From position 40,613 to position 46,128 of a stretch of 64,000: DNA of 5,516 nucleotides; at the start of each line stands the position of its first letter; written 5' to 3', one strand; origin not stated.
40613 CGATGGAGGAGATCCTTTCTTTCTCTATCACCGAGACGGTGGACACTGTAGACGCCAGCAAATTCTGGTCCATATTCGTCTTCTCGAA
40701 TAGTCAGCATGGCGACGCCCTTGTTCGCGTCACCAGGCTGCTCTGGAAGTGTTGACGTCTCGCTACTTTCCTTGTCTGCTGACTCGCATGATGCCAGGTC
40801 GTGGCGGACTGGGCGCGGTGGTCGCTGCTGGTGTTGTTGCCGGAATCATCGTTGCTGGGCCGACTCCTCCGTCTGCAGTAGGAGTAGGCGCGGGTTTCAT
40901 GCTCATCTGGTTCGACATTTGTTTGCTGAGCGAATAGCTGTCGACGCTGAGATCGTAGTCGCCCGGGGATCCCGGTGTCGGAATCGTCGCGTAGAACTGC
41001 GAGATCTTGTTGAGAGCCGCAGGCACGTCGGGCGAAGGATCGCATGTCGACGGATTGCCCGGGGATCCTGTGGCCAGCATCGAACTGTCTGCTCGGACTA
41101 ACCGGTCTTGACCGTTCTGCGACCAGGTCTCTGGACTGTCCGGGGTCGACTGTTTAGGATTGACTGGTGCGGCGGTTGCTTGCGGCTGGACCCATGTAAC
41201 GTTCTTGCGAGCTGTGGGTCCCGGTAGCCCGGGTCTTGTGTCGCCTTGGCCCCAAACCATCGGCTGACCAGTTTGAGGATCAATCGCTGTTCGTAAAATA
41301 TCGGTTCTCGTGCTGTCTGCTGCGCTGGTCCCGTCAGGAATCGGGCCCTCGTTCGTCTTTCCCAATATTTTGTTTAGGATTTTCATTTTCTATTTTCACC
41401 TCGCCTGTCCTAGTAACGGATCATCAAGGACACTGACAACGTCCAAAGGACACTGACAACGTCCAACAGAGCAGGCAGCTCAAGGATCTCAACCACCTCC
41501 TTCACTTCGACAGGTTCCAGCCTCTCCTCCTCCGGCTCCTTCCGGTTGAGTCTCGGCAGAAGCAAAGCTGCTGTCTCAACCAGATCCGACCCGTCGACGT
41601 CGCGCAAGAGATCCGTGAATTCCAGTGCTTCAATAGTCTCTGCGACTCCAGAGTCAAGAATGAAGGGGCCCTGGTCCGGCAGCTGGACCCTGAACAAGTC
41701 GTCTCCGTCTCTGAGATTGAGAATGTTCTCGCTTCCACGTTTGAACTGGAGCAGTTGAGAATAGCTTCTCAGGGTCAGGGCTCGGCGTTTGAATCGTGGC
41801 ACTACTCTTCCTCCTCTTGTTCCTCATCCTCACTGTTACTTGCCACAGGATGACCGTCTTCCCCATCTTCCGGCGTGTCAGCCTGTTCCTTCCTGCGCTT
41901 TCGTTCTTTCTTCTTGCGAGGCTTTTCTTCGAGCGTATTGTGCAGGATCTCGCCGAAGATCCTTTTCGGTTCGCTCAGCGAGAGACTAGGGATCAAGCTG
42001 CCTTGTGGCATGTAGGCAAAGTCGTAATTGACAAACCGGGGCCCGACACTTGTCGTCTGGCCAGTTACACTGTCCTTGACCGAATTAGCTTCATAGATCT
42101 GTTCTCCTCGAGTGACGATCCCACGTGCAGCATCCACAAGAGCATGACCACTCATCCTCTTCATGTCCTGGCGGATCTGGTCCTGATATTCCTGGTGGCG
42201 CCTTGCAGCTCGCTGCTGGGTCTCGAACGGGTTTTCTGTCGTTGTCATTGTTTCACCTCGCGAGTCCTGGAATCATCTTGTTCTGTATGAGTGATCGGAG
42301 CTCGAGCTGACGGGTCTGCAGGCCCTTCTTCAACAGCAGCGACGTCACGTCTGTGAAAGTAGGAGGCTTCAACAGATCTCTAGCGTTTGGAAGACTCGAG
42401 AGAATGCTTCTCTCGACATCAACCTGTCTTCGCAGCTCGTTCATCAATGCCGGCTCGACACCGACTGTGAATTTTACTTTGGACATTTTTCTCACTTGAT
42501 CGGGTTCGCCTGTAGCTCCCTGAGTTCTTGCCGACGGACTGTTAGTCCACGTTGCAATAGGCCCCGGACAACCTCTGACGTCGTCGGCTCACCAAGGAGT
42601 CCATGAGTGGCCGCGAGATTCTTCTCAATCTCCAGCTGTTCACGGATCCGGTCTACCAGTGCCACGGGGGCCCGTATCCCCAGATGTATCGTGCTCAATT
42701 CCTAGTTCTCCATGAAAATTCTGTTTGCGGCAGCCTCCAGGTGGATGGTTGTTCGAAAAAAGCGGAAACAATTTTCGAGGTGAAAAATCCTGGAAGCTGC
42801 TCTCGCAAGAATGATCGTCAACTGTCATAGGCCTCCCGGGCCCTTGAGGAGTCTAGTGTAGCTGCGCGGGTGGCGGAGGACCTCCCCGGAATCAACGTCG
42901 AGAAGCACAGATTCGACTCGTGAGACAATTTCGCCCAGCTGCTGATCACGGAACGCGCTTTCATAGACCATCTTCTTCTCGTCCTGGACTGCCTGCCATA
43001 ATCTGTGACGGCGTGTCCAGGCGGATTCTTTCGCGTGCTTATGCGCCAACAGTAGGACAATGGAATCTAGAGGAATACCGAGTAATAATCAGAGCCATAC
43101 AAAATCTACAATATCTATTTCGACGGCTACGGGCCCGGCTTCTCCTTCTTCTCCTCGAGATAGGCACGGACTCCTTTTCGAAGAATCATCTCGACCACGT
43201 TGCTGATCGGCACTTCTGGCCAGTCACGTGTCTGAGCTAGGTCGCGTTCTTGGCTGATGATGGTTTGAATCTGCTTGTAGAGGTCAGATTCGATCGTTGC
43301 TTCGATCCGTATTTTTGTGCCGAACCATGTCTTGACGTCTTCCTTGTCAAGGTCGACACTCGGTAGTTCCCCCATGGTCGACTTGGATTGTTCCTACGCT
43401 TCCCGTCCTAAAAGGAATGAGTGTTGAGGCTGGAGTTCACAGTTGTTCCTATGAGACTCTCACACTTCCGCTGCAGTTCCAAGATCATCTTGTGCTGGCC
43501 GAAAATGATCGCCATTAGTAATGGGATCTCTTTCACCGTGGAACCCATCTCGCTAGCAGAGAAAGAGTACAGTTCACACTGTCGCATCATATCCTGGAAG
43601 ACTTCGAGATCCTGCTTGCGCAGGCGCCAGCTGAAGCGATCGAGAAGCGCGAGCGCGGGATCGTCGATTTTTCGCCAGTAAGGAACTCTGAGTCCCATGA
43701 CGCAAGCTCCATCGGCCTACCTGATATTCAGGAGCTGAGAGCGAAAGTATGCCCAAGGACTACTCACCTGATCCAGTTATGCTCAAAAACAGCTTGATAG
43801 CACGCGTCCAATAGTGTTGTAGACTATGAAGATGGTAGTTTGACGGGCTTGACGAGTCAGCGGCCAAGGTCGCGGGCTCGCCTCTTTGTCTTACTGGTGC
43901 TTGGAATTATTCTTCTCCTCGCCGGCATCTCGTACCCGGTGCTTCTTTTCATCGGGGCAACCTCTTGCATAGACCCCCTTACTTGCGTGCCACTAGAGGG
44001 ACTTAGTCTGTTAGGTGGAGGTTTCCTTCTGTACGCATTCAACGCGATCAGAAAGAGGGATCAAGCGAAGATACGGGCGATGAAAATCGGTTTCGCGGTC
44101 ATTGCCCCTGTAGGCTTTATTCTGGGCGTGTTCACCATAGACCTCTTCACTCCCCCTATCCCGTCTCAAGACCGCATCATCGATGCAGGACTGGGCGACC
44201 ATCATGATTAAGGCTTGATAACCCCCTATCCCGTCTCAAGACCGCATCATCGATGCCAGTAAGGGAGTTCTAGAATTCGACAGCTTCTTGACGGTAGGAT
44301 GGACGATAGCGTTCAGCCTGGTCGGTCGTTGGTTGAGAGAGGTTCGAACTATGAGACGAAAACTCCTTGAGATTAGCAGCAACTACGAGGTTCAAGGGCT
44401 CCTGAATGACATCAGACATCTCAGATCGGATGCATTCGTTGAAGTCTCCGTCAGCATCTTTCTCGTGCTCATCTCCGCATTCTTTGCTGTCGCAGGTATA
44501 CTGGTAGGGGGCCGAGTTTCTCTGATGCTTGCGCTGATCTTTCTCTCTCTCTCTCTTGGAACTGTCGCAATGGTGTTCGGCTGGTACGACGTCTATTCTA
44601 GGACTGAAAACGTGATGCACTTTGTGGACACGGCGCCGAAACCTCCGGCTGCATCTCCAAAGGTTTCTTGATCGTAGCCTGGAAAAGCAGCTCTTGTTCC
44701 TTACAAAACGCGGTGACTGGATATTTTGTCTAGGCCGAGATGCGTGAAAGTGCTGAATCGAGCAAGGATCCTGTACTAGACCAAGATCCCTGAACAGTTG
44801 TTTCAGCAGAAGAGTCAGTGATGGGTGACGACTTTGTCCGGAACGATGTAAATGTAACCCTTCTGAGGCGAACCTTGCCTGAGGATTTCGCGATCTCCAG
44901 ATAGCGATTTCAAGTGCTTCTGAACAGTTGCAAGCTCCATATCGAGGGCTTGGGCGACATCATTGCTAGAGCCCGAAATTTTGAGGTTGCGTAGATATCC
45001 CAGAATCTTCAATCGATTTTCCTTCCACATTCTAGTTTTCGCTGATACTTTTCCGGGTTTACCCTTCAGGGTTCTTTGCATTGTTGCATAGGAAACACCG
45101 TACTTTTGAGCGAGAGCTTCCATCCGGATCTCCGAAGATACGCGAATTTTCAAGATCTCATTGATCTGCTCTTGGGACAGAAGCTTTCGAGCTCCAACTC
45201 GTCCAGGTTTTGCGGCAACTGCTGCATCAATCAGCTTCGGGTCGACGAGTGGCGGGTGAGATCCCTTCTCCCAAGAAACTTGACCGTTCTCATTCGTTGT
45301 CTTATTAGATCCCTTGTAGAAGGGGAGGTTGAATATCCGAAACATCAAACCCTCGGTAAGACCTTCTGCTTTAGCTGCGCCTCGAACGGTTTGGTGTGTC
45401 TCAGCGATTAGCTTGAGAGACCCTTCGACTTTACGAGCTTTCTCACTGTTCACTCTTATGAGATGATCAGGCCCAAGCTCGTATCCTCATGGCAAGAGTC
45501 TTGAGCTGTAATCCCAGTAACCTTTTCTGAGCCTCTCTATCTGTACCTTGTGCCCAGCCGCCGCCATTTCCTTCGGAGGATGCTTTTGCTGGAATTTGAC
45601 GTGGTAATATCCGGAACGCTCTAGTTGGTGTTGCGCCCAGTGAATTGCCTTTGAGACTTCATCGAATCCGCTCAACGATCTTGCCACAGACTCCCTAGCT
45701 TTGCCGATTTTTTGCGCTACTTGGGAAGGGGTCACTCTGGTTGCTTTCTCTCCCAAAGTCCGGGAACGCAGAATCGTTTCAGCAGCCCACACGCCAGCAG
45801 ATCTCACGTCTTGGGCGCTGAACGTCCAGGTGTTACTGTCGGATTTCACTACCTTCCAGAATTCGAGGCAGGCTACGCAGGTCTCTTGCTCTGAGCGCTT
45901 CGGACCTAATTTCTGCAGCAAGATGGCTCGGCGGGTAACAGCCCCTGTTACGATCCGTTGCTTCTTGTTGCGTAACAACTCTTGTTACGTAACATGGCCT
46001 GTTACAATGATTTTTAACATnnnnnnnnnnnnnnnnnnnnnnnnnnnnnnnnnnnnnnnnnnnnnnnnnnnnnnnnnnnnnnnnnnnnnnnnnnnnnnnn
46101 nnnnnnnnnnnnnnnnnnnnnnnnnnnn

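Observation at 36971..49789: ~12.8-kb integrated element in a tRNA gene (candidate thaumarchaeal provirus or integrative element)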

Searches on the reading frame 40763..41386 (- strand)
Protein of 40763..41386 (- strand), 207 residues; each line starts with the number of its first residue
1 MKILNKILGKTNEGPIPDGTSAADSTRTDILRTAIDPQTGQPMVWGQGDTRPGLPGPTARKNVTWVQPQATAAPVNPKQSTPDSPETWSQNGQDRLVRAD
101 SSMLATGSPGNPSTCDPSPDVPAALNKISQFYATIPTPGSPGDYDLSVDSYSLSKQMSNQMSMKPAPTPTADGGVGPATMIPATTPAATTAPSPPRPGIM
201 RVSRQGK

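Call 9: search_protein_families(library=pfam, max_evalue=0.1, proteins=[window:40763-41386:-])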
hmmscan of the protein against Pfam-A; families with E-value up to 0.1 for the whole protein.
window:40763-41386:- (207 aa): 0 families

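Call 12: search_protein_families(library=phrogs, max_evalue=0.01, proteins=[window:40763-41386:-])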
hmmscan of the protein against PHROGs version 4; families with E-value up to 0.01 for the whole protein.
window:40763-41386:- (207 aa): 0 families

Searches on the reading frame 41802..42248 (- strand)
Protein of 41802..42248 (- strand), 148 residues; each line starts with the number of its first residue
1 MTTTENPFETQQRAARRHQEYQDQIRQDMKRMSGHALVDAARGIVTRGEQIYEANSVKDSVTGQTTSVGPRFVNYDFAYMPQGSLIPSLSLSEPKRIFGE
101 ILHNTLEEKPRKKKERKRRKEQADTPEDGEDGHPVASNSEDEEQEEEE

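Call 9: search_protein_families(library=pfam, max_evalue=0.1, proteins=[window:41802-42248:-])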
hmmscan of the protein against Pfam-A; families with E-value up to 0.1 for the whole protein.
window:41802-42248:- (148 aa): 0 families

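Call 12: search_protein_families(library=phrogs, max_evalue=0.01, proteins=[window:41802-42248:-])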
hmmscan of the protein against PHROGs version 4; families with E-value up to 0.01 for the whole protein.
window:41802-42248:- (148 aa): 1 family
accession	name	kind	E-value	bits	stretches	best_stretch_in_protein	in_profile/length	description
phrog_25069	-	unknown function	0.0096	17.1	0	3-51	2-48/88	-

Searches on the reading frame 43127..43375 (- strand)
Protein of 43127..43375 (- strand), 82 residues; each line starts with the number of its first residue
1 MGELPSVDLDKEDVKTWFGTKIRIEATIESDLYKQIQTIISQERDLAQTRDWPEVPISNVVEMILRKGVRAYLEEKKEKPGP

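Call 8: search_protein_families(library=pfam, max_evalue=0.1, proteins=[window:43127-43375:-])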
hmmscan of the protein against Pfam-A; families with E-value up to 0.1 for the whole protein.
window:43127-43375:- (82 aa): 1 family
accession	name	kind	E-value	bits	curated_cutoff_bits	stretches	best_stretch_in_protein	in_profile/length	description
PF05261.17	Tra_M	-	0.0016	18.8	27.7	1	23-77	3-55/124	TraM protein, DNA-binding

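Call 53: search_protein_families(library=phrogs, max_evalue=0.01, proteins=[window:43127-43375:-])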
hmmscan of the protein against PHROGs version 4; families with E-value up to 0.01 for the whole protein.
window:43127-43375:- (82 aa): 0 families

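Call 109: search_solved_structures(query=window:43127-43375:-, max_evalue=5)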
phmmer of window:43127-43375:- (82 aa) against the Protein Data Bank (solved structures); distinct sequences matched with E-value up to 5: 3.
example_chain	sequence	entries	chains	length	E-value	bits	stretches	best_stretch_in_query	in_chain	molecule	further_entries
3on0_A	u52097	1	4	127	0.24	15.1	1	24-80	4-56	Protein traM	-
3omy_A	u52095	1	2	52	0.36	14.5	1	23-74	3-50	Protein traM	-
1m7s_A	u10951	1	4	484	1.5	12.5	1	46-77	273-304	Catalase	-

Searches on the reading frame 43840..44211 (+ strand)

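Call 8: search_protein_families(library=pfam, max_evalue=0.1, proteins=[window:43840-44211:+])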
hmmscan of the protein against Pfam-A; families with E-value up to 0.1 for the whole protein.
window:43840-44211:+ (123 aa): 2 families
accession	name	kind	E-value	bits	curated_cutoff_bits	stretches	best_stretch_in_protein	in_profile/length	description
PF24365.1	DUF7521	-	0.00012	22.7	27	1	57-98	10-51/82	Family of unknown function (DUF7521)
PF05745.16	CRPA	-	0.014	15.9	23.6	0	10-37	60-84/150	Chlamydia 15 kDa cysteine-rich outer membrane protein (CRPA)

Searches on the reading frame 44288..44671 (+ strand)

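Call 8: search_protein_families(library=pfam, max_evalue=0.1, proteins=[window:44288-44671:+])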
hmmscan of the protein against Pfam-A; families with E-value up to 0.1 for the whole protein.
window:44288-44671:+ (127 aa): 1 family
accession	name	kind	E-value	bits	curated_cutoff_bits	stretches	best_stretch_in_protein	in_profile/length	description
PF10329.14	DUF2417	-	0.0012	18.7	25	1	55-113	54-110/234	Region of unknown function (DUF2417)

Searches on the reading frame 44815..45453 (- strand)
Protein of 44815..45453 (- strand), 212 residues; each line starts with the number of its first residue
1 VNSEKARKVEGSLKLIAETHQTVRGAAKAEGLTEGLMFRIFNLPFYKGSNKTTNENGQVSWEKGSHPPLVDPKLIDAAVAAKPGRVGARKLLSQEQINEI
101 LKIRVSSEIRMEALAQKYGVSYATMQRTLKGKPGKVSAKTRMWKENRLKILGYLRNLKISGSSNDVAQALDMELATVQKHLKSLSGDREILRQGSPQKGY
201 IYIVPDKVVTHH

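Call 8: search_protein_families(library=pfam, max_evalue=0.1, proteins=[window:44815-45453:-])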
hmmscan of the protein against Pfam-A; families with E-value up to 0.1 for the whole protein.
window:44815-45453:- (212 aa): 13 families
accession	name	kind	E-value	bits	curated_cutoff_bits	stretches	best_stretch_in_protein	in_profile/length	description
PF13443.12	HTH_26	-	0.00028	21.5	22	1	104-139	6-41/63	Cro/C1-type HTH DNA-binding domain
PF08279.18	HTH_11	-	0.00089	19.5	25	0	147-200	2-54/55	HTH domain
PF25213.1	HVO_A0261_N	-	0.0011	19.2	35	0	98-130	14-46/86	HVO_A0261 N-terminal domain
PF00356.27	LacI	-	0.0029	17.8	27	1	114-155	5-45/46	Bacterial regulatory proteins, lacI family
PF12840.13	HTH_20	-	0.011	16.1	27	1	146-185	5-43/51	Helix-turn-helix domain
PF04967.18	HTH_10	-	0.02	15.1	23.1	0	108-130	23-45/53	HTH DNA binding domain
PF05225.22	HTH_psq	-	0.029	14.5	20.4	1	114-134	22-42/45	helix-turn-helix, Psq domain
PF12687.12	DUF3801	-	0.038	14.4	24.1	1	82-135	20-72/131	Protein of unknown function (DUF3801)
PF01022.26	HTH_5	-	0.044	14.1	22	1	145-184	2-39/47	Bacterial regulatory protein, arsR family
PF09339.16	HTH_IclR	-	0.049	13.8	22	0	148-185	6-43/52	IclR helix-turn-helix domain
PF05043.19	Mga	-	0.055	14.5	21.1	0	106-130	28-52/87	Mga helix-turn-helix domain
PF13545.12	HTH_Crp_2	-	0.081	13.3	27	0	89-130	5-44/70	Crp-like helix-turn-helix domain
PF13412.12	HTH_24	-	0.099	12.7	21.9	0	162-184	19-41/48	Winged helix-turn-helix DNA-binding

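Call 12: search_protein_families(library=phrogs, max_evalue=0.01, proteins=[window:44815-45453:-])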
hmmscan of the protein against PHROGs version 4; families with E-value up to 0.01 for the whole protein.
window:44815-45453:- (212 aa): 6 families
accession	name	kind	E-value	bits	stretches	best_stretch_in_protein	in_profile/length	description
phrog_19053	-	unknown function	0.00012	22.8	1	140-195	154-208/246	-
phrog_3642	-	DNA, RNA and nucleotide metabolism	0.00073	20.4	0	111-134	24-49/79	HTH DNA binding protein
phrog_517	-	DNA, RNA and nucleotide metabolism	0.0014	20.5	0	88-131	82-124/128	HTH DNA binding protein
phrog_125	-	DNA, RNA and nucleotide metabolism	0.0061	17.1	0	79-145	149-216/254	DNA invertase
phrog_1337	-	DNA, RNA and nucleotide metabolism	0.0067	16.8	0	93-140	12-59/316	DNA binding protein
phrog_59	-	DNA, RNA and nucleotide metabolism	0.009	16.4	1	90-183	245-316/423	HNH endonuclease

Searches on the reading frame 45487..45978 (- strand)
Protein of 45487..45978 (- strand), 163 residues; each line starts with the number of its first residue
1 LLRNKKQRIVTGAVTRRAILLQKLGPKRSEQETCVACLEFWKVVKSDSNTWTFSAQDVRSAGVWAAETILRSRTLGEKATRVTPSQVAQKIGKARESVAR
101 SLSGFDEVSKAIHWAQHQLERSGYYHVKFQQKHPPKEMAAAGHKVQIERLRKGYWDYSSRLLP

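Call 8: search_protein_families(library=pfam, max_evalue=0.1, proteins=[window:45487-45978:-])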
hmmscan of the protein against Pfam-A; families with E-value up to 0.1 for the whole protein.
window:45487-45978:- (163 aa): 2 families
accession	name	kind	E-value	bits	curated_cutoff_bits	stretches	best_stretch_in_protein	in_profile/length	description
PF15104.11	CFAP141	-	0.013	15.9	27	1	107-149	14-56/86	Cilia- and flagella-associated protein 141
PF20256.3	MoCoBD_2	-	0.014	15.3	27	1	47-138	105-199/283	Molybdopterin cofactor-binding domain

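Call 12: search_protein_families(library=phrogs, max_evalue=0.01, proteins=[window:45487-45978:-])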
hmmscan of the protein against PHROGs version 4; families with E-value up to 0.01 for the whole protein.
window:45487-45978:- (163 aa): 0 families
